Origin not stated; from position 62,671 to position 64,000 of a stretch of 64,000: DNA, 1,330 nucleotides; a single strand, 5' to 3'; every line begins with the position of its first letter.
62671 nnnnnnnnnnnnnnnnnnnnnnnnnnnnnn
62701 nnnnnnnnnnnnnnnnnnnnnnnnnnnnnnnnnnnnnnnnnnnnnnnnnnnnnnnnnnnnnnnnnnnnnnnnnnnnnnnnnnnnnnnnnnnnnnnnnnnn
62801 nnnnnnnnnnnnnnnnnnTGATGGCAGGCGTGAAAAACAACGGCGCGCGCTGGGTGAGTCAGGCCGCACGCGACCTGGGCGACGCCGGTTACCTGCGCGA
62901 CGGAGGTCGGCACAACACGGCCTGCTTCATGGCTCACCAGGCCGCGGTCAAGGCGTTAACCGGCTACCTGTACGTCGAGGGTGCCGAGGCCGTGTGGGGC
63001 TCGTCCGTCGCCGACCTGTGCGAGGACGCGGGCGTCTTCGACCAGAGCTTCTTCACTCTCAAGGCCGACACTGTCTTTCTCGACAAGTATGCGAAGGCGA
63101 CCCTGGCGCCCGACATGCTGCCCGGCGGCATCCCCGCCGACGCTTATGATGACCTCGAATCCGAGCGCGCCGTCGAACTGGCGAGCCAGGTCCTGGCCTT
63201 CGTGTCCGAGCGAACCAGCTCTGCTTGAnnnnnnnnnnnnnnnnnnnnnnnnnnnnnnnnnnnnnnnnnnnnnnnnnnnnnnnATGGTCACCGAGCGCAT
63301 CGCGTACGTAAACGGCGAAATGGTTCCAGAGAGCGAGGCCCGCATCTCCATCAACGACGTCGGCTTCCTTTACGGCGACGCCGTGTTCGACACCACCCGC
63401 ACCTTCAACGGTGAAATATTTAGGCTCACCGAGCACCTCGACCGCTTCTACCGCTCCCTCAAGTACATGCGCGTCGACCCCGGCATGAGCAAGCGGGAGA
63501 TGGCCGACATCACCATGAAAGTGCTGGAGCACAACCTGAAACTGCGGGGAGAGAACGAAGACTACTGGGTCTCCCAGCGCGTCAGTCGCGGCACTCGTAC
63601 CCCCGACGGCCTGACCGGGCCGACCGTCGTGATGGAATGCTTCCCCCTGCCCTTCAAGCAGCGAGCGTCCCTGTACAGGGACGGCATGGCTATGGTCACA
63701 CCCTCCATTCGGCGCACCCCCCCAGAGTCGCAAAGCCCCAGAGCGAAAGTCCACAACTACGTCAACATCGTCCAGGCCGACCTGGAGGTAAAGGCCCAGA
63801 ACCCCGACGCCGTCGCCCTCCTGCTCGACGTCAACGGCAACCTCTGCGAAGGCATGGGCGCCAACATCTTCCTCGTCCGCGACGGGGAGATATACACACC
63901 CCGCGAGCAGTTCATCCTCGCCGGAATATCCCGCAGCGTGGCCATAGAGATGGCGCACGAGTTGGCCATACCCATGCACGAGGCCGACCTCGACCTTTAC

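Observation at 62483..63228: MNT/HEPN pair in which both partners appear to have lost their catalytic residues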

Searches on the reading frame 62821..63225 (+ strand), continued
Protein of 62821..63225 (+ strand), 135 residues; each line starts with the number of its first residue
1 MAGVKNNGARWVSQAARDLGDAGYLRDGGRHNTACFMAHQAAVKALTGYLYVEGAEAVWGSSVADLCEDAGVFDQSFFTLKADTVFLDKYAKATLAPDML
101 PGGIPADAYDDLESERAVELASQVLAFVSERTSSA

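Call 41: find_encoding_contigs(protein=P0036, flank=6000, max_places=2)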
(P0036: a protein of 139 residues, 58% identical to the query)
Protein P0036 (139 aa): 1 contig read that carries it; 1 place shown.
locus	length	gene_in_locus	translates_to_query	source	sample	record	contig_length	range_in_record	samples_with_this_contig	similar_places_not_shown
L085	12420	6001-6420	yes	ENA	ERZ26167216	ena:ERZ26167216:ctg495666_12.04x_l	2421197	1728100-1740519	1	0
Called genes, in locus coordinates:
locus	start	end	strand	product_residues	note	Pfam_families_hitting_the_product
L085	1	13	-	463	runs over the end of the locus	PF00890:FAD_binding_2 (weak), PF01134:GIDA (weak), PF01946:Thi4 (weak), PF07992:Pyr_redox_2, PF12831:FAD_oxidored, PF13738:Pyr_redox_3, PF00070:Pyr_redox, PF02852:Pyr_redox_dim, +4 more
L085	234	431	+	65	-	PF02416:TatA_B_E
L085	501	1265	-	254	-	PF00902:TatC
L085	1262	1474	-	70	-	PF02416:TatA_B_E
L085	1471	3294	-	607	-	PF05958:tRNA_U5-meth_tr, PF02545:Maf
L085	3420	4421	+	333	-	PF13518:HTH_28, PF13551:HTH_29 (weak), PF13565:HTH_32, PF00665:rve (weak), PF13683:rve_3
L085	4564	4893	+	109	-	PF00085:Thioredoxin, PF13098:Thioredoxin_2, PF13905:Thioredoxin_8 (faint)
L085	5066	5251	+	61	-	PF06348:DUF1059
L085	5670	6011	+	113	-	-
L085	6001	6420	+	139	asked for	PF05168:HEPN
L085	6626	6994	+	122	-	-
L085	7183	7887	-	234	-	PF00581:Rhodanese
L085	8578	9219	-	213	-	PF01527:HTH_Tnp_1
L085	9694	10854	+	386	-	PF02771:Acyl-CoA_dh_N, PF02770:Acyl-CoA_dh_M, PF00441:Acyl-CoA_dh_1, PF08028:Acyl-CoA_dh_2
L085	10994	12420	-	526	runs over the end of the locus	PF00732:GMC_oxred_N, PF05199:GMC_oxred_C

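Call 42: find_encoding_contigs(protein=P0040, flank=6000, max_places=2)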
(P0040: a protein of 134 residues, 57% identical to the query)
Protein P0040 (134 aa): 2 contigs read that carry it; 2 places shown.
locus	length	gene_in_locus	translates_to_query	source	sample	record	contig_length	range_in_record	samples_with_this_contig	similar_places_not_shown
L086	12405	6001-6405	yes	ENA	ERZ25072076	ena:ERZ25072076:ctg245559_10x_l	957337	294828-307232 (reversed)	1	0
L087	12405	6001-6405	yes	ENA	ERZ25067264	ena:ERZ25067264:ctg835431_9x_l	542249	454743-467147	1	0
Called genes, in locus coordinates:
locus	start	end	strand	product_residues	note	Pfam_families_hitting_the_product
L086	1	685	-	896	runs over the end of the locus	PF04879:Molybdop_Fe4S4, PF00384:Molybdopterin, PF01568:Molydop_binding (weak)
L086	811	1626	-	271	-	PF00106:adh_short, PF08659:KR, PF23441:SDR (weak), PF13561:adh_short_C2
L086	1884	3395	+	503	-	PF08811:DUF1800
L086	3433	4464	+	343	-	PF13449:Phytase-like (faint), PF25021:TEN_NHL (faint), PF06739:SBBP (faint), PF24684:Vgb_lyase (weak), PF17170:DUF5128 (faint), PF08450:SGL (weak), PF01436:NHL (weak)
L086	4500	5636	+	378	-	PF07394:DUF1501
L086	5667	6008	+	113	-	-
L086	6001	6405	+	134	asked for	PF05168:HEPN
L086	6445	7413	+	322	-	PF00296:Bac_luciferase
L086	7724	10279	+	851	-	PF04879:Molybdop_Fe4S4, PF00384:Molybdopterin, PF01568:Molydop_binding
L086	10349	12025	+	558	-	-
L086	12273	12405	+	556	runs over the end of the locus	PF00496:SBP_bac_5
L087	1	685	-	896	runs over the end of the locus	PF04879:Molybdop_Fe4S4, PF00384:Molybdopterin, PF01568:Molydop_binding (weak)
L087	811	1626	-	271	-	PF00106:adh_short, PF08659:KR, PF23441:SDR (weak), PF13561:adh_short_C2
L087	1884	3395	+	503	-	PF08811:DUF1800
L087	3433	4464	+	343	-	PF13449:Phytase-like (faint), PF25021:TEN_NHL (faint), PF06739:SBBP (faint), PF24684:Vgb_lyase, PF17170:DUF5128 (faint), PF08450:SGL (weak), PF01436:NHL (weak)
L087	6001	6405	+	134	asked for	PF05168:HEPN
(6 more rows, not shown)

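Call 43: find_encoding_contigs(protein=P0075, flank=6000, max_places=2)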
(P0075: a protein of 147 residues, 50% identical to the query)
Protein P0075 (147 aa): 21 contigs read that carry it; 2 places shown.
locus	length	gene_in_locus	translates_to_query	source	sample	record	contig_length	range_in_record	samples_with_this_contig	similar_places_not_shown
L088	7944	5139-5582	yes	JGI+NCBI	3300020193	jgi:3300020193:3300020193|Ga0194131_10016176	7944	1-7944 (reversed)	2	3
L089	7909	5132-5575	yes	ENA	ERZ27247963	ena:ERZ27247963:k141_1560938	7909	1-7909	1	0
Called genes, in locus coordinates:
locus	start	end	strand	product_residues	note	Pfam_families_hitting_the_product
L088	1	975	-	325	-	?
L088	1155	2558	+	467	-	PF08811:DUF1800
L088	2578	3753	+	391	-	PF07394:DUF1501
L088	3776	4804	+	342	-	PF02393:US22 (faint), PF13449:Phytase-like (faint), PF20067:SSL_N (faint), PF25021:TEN_NHL (faint), PF24684:Vgb_lyase (weak), PF01436:NHL, PF17170:DUF5128 (weak), PF01436:NHL, +2 more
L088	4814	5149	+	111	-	-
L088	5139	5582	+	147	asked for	PF05168:HEPN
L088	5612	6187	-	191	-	PF13302:Acetyltransf_3 (weak), PF00583:Acetyltransf_1, PF13508:Acetyltransf_7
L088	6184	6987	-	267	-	PF00171:Aldedh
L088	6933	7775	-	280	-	PF01315:Ald_Xan_dh_C, PF02738:MoCoBD_1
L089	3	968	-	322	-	?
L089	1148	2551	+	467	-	PF08811:DUF1800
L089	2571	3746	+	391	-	PF07394:DUF1501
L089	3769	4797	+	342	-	PF02393:US22 (faint), PF13449:Phytase-like (faint), PF20067:SSL_N (faint), PF25021:TEN_NHL (faint), PF24684:Vgb_lyase (weak), PF01436:NHL, PF17170:DUF5128 (weak), PF01436:NHL, +2 more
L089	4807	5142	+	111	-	-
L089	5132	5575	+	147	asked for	PF05168:HEPN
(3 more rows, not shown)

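Call 47: search_protein_families(library=pfam, proteins=[L086:5667-6005:+, L052:1180-1545:+], max_evalue=0.01)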
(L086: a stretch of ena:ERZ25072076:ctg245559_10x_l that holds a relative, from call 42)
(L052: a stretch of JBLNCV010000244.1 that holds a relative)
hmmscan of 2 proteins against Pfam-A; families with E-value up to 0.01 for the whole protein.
L086:5667-6005:+ (113 aa): 0 families

L052:1180-1545:+ (122 aa): 3 families
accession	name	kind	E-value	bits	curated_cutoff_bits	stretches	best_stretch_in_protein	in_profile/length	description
PF18765.7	Polbeta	-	4.7e-11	43.1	26.9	1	30-120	4-90/93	Polymerase beta, Nucleotidyltransferase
PF01909.29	NTP_transf_2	-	2e-10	41.3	21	1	27-117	2-92/93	Nucleotidyltransferase domain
PF22600.2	MTPAP-like_central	-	0.00048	20.7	27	1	15-66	18-67/139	Poly(A) RNA polymerase, mitochondrial-like, central palm domain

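Call 58: predict_structure(alignment_id=A2)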
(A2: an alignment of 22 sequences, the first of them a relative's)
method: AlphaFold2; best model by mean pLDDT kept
length: 135 residues; sequences in the alignment: 22
mean_pLDDT: 89.1   pTM: 0.85
mean pLDDT of the five models: 89.1, 88.2, 87.4, 86.8, 86.7
residues with pLDDT >= 90: 96; 70-90: 22; 50-70: 17; < 50: 0
segments of 3 or more residues with pLDDT < 50: none
pLDDT, mean of each block of 10 residues (from residue 1): 73 97 97 95 97 88 94 95 92 73 71 96 97 75
secondary structure, 60 per line:
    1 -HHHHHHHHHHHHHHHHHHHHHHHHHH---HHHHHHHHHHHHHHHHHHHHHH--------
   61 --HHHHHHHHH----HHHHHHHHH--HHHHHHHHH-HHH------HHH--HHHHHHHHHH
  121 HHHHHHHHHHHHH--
elements in order: H2-27 H31-52 H63-71 H76-84 H87-95 H111-133

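Call 64: fold_search(model_id=the predicted structure, library=pdb)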
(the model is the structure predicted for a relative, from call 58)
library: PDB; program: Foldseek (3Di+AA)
matches with E <= 10: 366; with E <= 0.001: 3
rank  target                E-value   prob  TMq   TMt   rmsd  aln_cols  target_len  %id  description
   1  1ufb_A                1.5e-05  1.00  0.78  0.82   3.0       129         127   38  Crystal structure of TT1696 from Thermus thermophilus HB8 (released 2003-11-28)
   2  1wol                  1.5e-05  1.00  0.76  0.83   3.1       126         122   28  Crystal Structure of ST0689, an archaeal HEPN homologue (released 2005-11-22)
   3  1o3u                  3.2e-04  1.00  0.74  0.82   3.9       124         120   32  Crystal structure of an hepn domain protein (tm0613) from thermotoga maritima at 1.75 A resolution (released 2003-04-22)
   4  3o10_A                1.2e-03  1.00  0.81  0.78   2.6       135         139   19  Crystal structure of the HEPN domain from human sacsin (released 2011-03-30)
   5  3o10_C                1.3e-03  1.00  0.81  0.81   2.5       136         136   19  Crystal structure of the HEPN domain from human sacsin (released 2011-03-30)
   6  3o10_D                3.0e-03  1.00  0.76  0.75   3.1       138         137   20  Crystal structure of the HEPN domain from human sacsin (released 2011-03-30)
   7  4nqf_A                1.2e-02  1.00  0.58  0.54   6.1       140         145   21  Crystal structure of HEPN domain protein (released 2014-03-26)
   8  4nqf_B                1.5e-02  1.00  0.63  0.57   4.7       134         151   18  Crystal structure of HEPN domain protein (released 2014-03-26)
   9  9min_I                2.9e-02  1.00  0.56  0.59   4.2       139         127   15  Structure of a designed minibinder to NYESO1-A*02:01 (released 2025-08-06)
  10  2q00_A                4.1e-02  1.00  0.56  0.62   4.6       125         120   14  Crystal structure of the P95883_SULSO protein from Sulfolobus solfataricus. NESG target SsR10. (released 2007-05-29)
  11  9bj7_F                4.3e-02  1.00  0.56  0.50   9.0       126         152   11  Crystal structure of the N-terminal truncated AbiV (residues 24-201) (released 2025-08-13)
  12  9min_D                4.8e-02  1.00  0.54  0.56   4.6       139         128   15  Structure of a designed minibinder to NYESO1-A*02:01 (released 2025-08-06)
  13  3c18_A                7.6e-02  1.00  0.54  0.27   5.0       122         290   15  Crystal structure of nucleotidyltransferase-like protein (ZP_00538802.1) from Exiguobacterium sibiricum 255-15 at 1.90 (released 2008-02-12)
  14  3c18_B                8.8e-02  1.00  0.55  0.28   4.9       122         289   13  Crystal structure of nucleotidyltransferase-like protein (ZP_00538802.1) from Exiguobacterium sibiricum 255-15 at 1.90 (released 2008-02-12)
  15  3mfn_A                8.8e-02  0.93  0.40  0.42   6.0       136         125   15  Dfer_2879 protein of unknown function from Dyadobacter fermentans (released 2010-04-14)
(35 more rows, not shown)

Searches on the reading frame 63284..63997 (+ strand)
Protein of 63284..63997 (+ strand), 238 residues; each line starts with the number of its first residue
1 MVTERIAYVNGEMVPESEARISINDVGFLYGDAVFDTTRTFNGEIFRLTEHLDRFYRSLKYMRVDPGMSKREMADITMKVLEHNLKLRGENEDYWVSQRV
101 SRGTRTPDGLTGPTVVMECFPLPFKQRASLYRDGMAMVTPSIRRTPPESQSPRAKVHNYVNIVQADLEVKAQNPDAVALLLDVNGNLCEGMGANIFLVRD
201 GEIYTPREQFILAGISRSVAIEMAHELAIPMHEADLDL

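Call 71: search_protein_families(library=pfam, proteins=[window:63284-63997:+], max_evalue=0.00001)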
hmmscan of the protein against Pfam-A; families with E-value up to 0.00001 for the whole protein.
window:63284-63997:+ (238 aa): 1 family
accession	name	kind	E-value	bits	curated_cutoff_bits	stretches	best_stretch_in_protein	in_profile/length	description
PF01063.24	Aminotran_4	-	2.8e-35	122.6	28.5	1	34-237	2-198/223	Amino-transferase class IV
